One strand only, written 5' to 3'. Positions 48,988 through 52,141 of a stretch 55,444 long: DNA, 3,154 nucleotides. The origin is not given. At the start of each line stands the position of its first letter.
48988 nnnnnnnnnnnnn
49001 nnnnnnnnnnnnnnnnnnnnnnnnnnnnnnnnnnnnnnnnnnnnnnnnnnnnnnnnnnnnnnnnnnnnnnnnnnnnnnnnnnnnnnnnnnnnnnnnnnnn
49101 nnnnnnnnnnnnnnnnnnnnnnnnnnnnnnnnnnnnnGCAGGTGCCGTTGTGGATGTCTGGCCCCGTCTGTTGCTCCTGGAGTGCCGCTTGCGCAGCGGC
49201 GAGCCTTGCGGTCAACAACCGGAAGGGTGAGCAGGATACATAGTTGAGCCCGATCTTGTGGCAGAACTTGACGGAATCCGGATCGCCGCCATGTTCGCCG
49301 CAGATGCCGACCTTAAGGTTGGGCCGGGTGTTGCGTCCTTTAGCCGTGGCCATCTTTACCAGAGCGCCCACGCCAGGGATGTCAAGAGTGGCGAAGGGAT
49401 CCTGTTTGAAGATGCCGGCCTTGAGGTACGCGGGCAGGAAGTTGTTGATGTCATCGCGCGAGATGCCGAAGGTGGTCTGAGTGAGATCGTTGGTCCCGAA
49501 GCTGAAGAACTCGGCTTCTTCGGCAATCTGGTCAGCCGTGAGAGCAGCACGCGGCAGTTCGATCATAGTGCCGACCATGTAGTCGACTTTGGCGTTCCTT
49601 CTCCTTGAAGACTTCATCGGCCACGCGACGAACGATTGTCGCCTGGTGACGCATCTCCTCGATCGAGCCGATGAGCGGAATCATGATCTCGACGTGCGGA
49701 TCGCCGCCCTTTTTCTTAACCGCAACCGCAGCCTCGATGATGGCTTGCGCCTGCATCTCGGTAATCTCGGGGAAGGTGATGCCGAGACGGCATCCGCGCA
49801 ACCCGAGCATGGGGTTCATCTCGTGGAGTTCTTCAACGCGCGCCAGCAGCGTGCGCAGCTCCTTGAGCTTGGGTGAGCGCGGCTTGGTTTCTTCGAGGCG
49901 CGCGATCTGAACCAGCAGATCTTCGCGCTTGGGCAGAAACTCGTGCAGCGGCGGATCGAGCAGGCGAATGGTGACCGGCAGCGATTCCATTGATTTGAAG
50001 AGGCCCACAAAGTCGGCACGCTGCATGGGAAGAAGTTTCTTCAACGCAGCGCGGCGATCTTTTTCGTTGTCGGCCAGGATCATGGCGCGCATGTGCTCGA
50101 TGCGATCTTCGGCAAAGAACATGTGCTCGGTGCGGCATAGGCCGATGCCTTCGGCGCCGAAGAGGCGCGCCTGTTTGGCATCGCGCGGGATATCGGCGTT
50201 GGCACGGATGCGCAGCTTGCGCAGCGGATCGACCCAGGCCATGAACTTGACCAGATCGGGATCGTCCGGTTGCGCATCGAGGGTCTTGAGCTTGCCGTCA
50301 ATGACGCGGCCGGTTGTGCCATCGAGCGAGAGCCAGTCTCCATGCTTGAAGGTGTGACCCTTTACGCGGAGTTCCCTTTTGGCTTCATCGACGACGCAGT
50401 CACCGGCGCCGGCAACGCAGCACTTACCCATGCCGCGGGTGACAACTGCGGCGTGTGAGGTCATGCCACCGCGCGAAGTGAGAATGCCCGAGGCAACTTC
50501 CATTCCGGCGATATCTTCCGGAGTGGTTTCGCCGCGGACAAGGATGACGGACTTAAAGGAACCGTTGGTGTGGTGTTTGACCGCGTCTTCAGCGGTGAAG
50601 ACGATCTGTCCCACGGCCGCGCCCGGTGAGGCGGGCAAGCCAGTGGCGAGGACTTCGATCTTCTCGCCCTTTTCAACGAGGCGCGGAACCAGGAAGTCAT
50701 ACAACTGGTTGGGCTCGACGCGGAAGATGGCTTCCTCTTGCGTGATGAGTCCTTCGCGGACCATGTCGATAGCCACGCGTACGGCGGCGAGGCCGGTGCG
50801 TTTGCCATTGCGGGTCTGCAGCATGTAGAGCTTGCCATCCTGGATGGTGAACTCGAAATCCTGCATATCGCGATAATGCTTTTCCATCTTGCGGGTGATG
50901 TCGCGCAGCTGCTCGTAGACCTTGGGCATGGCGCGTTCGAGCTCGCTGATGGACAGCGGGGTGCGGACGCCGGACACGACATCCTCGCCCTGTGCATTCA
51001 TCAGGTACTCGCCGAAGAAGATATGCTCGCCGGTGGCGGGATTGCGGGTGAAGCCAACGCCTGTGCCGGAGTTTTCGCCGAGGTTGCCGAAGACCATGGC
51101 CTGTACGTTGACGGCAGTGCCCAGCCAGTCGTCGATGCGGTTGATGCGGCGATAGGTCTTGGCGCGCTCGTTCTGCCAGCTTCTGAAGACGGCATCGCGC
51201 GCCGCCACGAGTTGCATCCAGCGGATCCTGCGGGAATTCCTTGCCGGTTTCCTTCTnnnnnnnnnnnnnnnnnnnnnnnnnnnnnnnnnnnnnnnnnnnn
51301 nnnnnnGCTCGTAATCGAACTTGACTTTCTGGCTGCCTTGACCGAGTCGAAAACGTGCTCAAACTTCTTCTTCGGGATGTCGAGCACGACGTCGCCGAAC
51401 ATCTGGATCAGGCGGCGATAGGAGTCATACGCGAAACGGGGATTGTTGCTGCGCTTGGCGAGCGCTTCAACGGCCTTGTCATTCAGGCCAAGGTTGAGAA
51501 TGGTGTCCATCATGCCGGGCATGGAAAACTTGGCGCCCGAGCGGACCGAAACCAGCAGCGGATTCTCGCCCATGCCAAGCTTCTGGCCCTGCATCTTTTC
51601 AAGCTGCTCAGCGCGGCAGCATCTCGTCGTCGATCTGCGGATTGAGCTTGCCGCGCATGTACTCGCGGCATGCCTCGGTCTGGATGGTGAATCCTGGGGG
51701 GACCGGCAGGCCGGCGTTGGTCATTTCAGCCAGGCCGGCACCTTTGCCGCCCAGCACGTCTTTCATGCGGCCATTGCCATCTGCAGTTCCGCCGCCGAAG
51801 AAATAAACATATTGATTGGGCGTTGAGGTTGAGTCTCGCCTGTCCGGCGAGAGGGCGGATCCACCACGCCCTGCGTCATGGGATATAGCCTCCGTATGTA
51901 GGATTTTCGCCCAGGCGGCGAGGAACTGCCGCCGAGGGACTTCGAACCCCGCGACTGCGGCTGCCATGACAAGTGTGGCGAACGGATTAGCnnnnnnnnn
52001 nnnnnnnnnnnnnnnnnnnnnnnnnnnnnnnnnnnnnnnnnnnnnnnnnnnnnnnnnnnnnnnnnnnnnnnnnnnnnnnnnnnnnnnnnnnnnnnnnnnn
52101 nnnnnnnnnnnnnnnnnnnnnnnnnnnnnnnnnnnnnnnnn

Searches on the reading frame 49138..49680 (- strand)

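Call 25: search_protein_families(library=pfam, proteins=[window:49138-49680:-], max_evalue=0.001)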
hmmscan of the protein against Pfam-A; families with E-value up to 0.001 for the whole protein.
window:49138-49680:- (181 aa): 1 family
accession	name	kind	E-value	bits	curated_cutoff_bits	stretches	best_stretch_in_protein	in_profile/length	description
PF02896.24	PEP-utilizers_C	-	8.4e-38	130.6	22.8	1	28-165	169-291/293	PEP-utilising enzyme, PEP-binding domain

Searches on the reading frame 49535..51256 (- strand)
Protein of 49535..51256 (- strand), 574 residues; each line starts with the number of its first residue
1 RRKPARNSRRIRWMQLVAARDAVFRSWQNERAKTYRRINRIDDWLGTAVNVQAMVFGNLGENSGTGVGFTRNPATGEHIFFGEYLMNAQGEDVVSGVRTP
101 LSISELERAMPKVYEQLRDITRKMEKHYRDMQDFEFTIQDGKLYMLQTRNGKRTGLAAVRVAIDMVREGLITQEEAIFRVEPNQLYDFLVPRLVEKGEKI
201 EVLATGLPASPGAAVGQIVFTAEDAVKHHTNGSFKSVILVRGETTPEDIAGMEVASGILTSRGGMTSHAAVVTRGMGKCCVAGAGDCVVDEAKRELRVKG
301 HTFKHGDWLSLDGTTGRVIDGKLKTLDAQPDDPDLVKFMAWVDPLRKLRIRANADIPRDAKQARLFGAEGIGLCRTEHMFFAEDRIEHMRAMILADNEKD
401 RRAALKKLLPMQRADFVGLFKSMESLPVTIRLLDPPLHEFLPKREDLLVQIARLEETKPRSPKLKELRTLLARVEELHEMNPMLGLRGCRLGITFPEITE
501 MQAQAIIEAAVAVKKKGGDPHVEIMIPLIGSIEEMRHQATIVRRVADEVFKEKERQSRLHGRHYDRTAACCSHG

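Call 25: search_protein_families(library=pfam, proteins=[window:49535-51256:-], max_evalue=0.001)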
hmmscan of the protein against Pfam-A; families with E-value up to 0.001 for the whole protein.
window:49535-51256:- (574 aa): 3 families
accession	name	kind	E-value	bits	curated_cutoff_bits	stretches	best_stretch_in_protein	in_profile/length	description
PF02896.24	PEP-utilizers_C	-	2e-41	142.6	22.8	1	335-554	7-169/293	PEP-utilising enzyme, PEP-binding domain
PF01326.24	PPDK_N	-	1.2e-30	107.4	27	2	15-101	134-218/328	Pyruvate phosphate dikinase, AMP/ATP-binding domain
PF00391.29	PEP-utilizers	-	8.3e-23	80.2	23.1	1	236-316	4-72/72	PEP-utilising enzyme, mobile domain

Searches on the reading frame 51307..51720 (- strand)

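Call 25: search_protein_families(library=pfam, proteins=[window:51307-51720:-], max_evalue=0.001)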
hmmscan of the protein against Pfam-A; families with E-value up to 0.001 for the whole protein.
window:51307-51720:- (138 aa): 1 family
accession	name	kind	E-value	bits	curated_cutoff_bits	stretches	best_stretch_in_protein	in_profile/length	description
PF01326.24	PPDK_N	-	1.5e-06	28.1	27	1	49-126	95-145/328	Pyruvate phosphate dikinase, AMP/ATP-binding domain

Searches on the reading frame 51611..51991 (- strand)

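Call 25: search_protein_families(library=pfam, proteins=[window:51611-51991:-], max_evalue=0.001)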
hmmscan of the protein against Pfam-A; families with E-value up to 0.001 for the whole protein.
window:51611-51991:- (127 aa): 1 family
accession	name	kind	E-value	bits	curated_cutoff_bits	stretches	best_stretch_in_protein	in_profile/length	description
PF01326.24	PPDK_N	-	4.3e-11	43.1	27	1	78-123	2-49/328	Pyruvate phosphate dikinase, AMP/ATP-binding domain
